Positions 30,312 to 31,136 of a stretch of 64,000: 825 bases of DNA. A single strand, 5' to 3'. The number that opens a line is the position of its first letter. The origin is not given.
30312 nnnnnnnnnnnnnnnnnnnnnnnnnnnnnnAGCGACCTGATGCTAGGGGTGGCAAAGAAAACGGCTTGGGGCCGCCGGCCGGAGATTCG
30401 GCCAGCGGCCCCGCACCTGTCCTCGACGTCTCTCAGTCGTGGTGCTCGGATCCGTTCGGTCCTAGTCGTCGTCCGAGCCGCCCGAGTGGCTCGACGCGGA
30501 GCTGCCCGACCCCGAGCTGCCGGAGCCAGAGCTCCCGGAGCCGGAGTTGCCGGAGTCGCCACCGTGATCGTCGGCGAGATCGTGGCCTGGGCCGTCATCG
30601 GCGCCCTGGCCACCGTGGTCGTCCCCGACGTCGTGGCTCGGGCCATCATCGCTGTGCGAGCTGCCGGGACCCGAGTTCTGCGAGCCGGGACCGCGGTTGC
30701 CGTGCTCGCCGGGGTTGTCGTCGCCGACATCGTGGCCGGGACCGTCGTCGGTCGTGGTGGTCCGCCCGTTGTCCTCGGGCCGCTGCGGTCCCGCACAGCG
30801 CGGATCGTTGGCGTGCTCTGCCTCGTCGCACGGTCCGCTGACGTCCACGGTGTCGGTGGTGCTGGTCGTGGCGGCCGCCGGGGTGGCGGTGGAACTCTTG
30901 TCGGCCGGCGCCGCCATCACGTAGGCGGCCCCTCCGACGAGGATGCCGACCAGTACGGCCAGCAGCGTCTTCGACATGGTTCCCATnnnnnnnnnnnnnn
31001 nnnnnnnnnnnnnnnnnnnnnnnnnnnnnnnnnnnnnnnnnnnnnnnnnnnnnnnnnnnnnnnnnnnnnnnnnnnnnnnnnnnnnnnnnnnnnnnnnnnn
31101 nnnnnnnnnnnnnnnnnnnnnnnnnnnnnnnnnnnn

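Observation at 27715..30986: Two paralogue-like signal-anchored Asp/His/Gly/Ser low-complexity proteins bracket a two-component system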

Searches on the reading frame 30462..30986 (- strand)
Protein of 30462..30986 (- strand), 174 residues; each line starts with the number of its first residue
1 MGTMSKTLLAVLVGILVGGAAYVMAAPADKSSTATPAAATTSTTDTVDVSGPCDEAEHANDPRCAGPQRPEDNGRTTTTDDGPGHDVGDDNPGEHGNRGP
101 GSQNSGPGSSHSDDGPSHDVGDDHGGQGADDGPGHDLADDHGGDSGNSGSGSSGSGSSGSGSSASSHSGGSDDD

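Call 4: search_protein_families(library=pfam, proteins=[window:30462-30986:-], max_evalue=1)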
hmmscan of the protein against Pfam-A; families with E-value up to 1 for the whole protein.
window:30462-30986:- (174 aa): 0 families

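Call 5: search_protein_families(library=ncbifam, proteins=[window:30462-30986:-], max_evalue=1)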
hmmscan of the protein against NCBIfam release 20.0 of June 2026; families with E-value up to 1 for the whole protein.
window:30462-30986:- (174 aa): 1 family
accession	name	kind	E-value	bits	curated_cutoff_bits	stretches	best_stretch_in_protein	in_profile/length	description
NF002334.0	PRK01294.1-2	equivalog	0.12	11.5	285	1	4-49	1-46/336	lipase secretion chaperone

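Call 6: find_homologous_proteins(query=window:30462-30986:-, max_evalue=0.001)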
Query window:30462-30986:- (174 aa): 430 proteins with E <= 0.001 among 2041 candidates; the best 120 are listed.
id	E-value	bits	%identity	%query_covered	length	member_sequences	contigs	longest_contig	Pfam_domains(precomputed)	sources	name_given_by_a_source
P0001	1.9e-89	316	91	80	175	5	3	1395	-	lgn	-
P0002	4.3e-86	305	89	81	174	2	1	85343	-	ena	-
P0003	2.5e-68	248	76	76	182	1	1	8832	-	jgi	jgi:hypothetical protein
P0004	5.2e-67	243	76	76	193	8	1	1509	-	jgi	jgi:hypothetical protein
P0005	1.6e-64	235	78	89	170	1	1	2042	-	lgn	-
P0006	4.9e-64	234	77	83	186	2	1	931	-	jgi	jgi:hypothetical protein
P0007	3.5e-62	228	66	83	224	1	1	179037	-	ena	-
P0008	5.0e-61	224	73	80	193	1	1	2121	-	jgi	jgi:hypothetical protein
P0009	1.8e-60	222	70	80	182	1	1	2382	-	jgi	jgi:hypothetical protein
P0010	3.6e-59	218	77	82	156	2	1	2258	-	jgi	jgi:hypothetical protein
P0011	6.6e-59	217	68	69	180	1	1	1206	-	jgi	jgi:hypothetical protein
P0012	1.0e-58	216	72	76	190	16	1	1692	-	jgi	jgi:hypothetical protein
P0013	1.8e-58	215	78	61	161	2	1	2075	-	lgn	-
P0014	8.0e-57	210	75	77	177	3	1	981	-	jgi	jgi:uncharacterized membrane protein YgcG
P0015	1.3e-54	203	72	76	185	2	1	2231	-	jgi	jgi:hypothetical protein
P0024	5.2e-45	172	69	86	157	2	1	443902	-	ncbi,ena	-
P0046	1.6e-20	92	90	12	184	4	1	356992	-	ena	-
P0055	8.5e-19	86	45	64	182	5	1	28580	-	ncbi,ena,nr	ncbi:MAG TPA: hypothetical protein VE523_09740 [Solirubrobacterales bacterium]|nr:hypothetical prote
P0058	1.5e-18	85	42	91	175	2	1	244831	-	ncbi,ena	-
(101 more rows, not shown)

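Call 9: find_encoding_contigs(protein=P0024, flank=6000, max_places=2)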
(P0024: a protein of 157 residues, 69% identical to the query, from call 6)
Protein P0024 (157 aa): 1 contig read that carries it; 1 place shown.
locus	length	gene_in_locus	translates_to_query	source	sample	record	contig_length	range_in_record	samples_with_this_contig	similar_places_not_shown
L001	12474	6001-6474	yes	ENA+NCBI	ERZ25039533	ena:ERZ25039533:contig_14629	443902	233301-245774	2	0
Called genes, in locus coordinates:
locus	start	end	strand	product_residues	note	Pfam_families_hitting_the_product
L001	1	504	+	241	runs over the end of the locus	-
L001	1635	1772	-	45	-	-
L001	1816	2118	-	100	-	-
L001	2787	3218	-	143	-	-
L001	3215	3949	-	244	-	PF13730:HTH_36 (weak)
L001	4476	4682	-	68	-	-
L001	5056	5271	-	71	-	-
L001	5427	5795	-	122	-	PF18914:DUF5666 (weak)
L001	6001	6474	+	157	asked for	-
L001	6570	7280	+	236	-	PF00072:Response_reg, PF00486:Trans_reg_C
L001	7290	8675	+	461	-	PF00672:HAMP, PF00512:HisKA, PF02518:HATPase_c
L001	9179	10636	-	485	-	PF06609:TRI12, PF00083:Sugar_tr (faint), PF07690:MFS_1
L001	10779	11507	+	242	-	-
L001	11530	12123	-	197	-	-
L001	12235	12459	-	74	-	-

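Call 10: find_encoding_contigs(protein=P0058, flank=6000, max_places=2)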
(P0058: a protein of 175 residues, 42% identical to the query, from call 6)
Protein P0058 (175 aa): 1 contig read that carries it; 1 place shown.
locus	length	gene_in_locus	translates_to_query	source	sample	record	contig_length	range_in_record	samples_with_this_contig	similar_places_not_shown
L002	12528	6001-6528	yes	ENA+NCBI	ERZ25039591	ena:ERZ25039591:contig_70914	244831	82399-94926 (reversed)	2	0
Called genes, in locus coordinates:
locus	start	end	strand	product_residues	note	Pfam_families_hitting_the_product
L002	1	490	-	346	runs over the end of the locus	PF02775:TPP_enzyme_C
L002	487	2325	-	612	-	PF01558:POR, PF01855:POR_N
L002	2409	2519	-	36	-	-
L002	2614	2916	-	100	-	PF08386:Abhydrolase_4 (weak)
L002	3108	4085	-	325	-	-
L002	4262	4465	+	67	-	PF00313:CSD, PF08206:OB_RNB (weak)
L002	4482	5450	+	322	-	PF03706:LPG_synthase_TM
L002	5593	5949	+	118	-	PF18914:DUF5666 (weak)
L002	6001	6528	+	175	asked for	-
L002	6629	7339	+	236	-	PF00072:Response_reg, PF00486:Trans_reg_C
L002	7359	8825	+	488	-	PF16736:sCache_like (faint), PF00672:HAMP, PF00512:HisKA, PF02518:HATPase_c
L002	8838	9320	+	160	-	-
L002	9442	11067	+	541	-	PF05231:MASE1, PF07228:SpoIIE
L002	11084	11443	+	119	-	PF01740:STAS, PF13466:STAS_2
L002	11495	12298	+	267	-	PF00378:ECH_1, PF16113:ECH_2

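Call 11: find_encoding_contigs(protein=P0046, flank=6000, max_places=2)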
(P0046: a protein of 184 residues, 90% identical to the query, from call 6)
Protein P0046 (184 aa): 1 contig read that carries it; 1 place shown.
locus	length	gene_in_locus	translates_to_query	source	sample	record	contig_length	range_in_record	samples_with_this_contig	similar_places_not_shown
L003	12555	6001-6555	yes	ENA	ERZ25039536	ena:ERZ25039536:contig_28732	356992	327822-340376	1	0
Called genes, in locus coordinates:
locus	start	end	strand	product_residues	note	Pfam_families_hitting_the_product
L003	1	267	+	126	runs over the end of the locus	PF12680:SnoaL_2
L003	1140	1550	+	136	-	PF12680:SnoaL_2 (weak)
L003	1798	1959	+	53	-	-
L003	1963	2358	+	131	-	PF12680:SnoaL_2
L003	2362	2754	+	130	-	PF12680:SnoaL_2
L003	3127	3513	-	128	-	PF07366:SnoaL, PF14534:DUF4440, PF12680:SnoaL_2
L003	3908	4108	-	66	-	-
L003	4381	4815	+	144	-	PF13474:SnoaL_3, PF14534:DUF4440 (weak)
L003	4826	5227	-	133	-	PF12680:SnoaL_2, PF14534:DUF4440 (weak)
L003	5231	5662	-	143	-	PF07858:LEH, PF07366:SnoaL (faint), PF14534:DUF4440 (weak), PF12680:SnoaL_2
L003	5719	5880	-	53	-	-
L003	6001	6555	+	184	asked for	-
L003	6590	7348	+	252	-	PF00072:Response_reg, PF00486:Trans_reg_C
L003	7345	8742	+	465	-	PF00672:HAMP, PF00512:HisKA, PF02518:HATPase_c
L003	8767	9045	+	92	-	-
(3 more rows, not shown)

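Call 18: find_related_loci(query=A2, collection=genome_contigs, flank=6000)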
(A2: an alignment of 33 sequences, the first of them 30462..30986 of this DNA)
Query A2 (174 aa) in genome_contigs; peptide patterns used: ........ (x = any residue, [..] = any of these).
415 stretches matched a pattern; 371 encode a relative of the query (tblastn E <= 1e-3); the best 80 are kept; 80 distinct loci.
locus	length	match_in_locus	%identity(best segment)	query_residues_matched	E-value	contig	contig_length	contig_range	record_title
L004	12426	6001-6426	92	1-141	7e-73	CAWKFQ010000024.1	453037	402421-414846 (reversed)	MAG: uncultured Solirubrobacterales bacterium isolate MFD08497.bin.2.49 genome assembly, contig: contig_69236, whole gen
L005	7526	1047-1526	76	1-141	9e-65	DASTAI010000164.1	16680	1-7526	MAG TPA_asm: Solirubrobacterales bacterium isolate SMAG_U732 k141_1836073, whole genome shotgun sequence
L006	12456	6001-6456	75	1-143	6e-63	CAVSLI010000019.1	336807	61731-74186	MAG: uncultured Solirubrobacterales bacterium isolate MFD05088.bin.2.160 genome assembly, contig: contig_7768, whole gen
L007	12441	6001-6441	73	1-137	5e-59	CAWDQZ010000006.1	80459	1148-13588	MAG: uncultured Solirubrobacterales bacterium isolate MFD05088.bin.1.31 genome assembly, contig: contig_30120, whole gen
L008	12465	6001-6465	69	1-150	2e-42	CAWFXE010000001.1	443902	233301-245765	MAG: uncultured Solirubrobacterales bacterium isolate MFD04944.bin.2.200 genome assembly, contig: contig_14629, whole ge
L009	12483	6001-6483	65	1-141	2e-38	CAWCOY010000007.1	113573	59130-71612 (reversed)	MAG: uncultured Solirubrobacterales bacterium isolate MFD04944.bin.2.93 genome assembly, contig: contig_82590, whole gen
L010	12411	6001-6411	46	1-131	3e-27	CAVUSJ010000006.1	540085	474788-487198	MAG: uncultured Solirubrobacterales bacterium isolate MFD06085.bin.1.170 genome assembly, contig: contig_29467, whole ge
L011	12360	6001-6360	56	1-111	1e-24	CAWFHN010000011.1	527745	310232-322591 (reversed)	MAG: uncultured Solirubrobacterales bacterium isolate MFD04944.bin.2.186 genome assembly, contig: contig_35374, whole ge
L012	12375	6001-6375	53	1-111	1e-22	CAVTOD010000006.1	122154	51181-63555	MAG: uncultured Solirubrobacterales bacterium isolate MFD00822.bin.1.206 genome assembly, contig: contig_31121, whole ge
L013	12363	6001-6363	51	16-123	4e-22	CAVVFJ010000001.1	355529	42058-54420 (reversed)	MAG: uncultured Solirubrobacterales bacterium isolate MFD01721.bin.1.68 genome assembly, contig: contig_10630, whole gen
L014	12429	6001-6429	43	1-147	2e-21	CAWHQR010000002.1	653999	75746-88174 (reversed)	MAG: uncultured Solirubrobacterales bacterium isolate MFD06298.bin.1.197 genome assembly, contig: contig_14549, whole ge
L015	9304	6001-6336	46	1-110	2e-20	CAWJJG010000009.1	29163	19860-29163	MAG: uncultured Solirubrobacterales bacterium isolate MFD05442.bin.1.204 genome assembly, contig: contig_80716, whole ge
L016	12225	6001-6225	60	16-91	4e-20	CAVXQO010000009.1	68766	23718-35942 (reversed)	MAG: uncultured Solirubrobacterales bacterium isolate MFD00822.bin.2.104 genome assembly, contig: contig_31118, whole ge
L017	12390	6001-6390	47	1-119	6e-20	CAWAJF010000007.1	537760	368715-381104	MAG: uncultured Solirubrobacterales bacterium isolate MFD02416.bin.1.9 genome assembly, contig: contig_63018, whole geno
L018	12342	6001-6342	45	1-112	1e-19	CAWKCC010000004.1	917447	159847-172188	MAG: uncultured Solirubrobacterales bacterium isolate MFD09779.bin.1.82 genome assembly, contig: contig_44884, whole gen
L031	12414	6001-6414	40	4-110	3e-13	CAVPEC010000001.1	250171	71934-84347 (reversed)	MAG: uncultured Actinomycetes bacterium isolate MFD00392.bin.2.135 genome assembly, contig: contig_14511, whole genome s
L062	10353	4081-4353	44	48-143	1e-10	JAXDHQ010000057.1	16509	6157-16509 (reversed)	MAG: Solirubrobacteraceae bacterium isolate BP_528 scaffold_576331, whole genome shotgun sequence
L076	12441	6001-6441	43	7-131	2e-9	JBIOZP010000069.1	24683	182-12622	MAG: Solirubrobacterales bacterium isolate MAG001 k127_4081650, whole genome shotgun sequence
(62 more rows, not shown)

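Call 29: search_solved_structures(query=window:30462-30986:-, max_evalue=10, show_alignments=2)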
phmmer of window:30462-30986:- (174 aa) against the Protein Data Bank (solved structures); distinct sequences matched with E-value up to 10: 0.

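Call 55: predict_structure(alignment_id=A2)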
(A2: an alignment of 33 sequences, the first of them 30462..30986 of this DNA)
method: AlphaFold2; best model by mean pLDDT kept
length: 174 residues; sequences in the alignment: 33
mean_pLDDT: 52.2   pTM: 0.16
mean pLDDT of the five models: 52.2, 50.9, 50.4, 50.1, 47.9
residues with pLDDT >= 90: 0; 70-90: 16; 50-70: 63; < 50: 95
segments of 3 or more residues with pLDDT < 50: 22-32, 40-46, 74-79, 82-86, 91-112, 114-119, 125-129, 132-136, 140-147, 149-152
pLDDT, mean of each block of 10 residues (from residue 1): 69 67 46 49 47 66 66 50 48 46 44 48 49 47 44 51 52 51
secondary structure, 60 per line:
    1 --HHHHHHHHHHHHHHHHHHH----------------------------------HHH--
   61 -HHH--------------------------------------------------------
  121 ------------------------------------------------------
elements in order: H3-21

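Call 73: list_cluster_members(proteins=[window:30462-30986:-, window:27715-28227:-, P0055, P0139, P0024])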
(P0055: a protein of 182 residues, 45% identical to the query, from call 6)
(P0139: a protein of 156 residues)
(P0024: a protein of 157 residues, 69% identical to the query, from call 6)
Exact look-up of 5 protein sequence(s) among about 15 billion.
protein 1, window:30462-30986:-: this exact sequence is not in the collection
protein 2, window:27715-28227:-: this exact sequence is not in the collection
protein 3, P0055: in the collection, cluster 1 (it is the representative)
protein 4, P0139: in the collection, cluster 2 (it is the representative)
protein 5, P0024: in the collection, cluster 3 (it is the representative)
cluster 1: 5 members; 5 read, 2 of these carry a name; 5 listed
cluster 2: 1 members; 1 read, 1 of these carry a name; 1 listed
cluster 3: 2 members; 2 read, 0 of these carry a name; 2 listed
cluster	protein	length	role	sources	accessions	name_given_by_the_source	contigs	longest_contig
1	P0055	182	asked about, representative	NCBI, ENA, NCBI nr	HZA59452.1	MAG TPA: hypothetical protein VE523_09740 [Solirubrobacterales bacterium] | hypothetical protein [Solirubrobacterales bacterium]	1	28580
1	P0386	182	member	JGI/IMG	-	hypothetical protein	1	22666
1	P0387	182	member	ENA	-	-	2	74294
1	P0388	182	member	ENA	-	-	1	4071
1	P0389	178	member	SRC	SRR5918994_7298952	-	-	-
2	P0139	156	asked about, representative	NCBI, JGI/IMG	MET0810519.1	MAG: hypothetical protein ABWY65_05325 [Thermoleophilaceae bacterium] | hypothetical protein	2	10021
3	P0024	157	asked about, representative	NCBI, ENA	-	-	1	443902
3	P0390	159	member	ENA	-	-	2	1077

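Call 83: search_protein_families(library=ncbifam, proteins=[L002:5593-5949:+], max_evalue=0.1)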
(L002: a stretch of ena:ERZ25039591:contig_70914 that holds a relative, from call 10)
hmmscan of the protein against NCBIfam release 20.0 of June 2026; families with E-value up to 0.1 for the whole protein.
L002:5593-5949:+ (118 aa): 1 family
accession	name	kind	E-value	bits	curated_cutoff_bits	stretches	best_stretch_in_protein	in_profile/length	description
NF040934.1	blaRAHN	exception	0.052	12.9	590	1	1-66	2-69/295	RAHN family extended-spectrum class A beta-lactamase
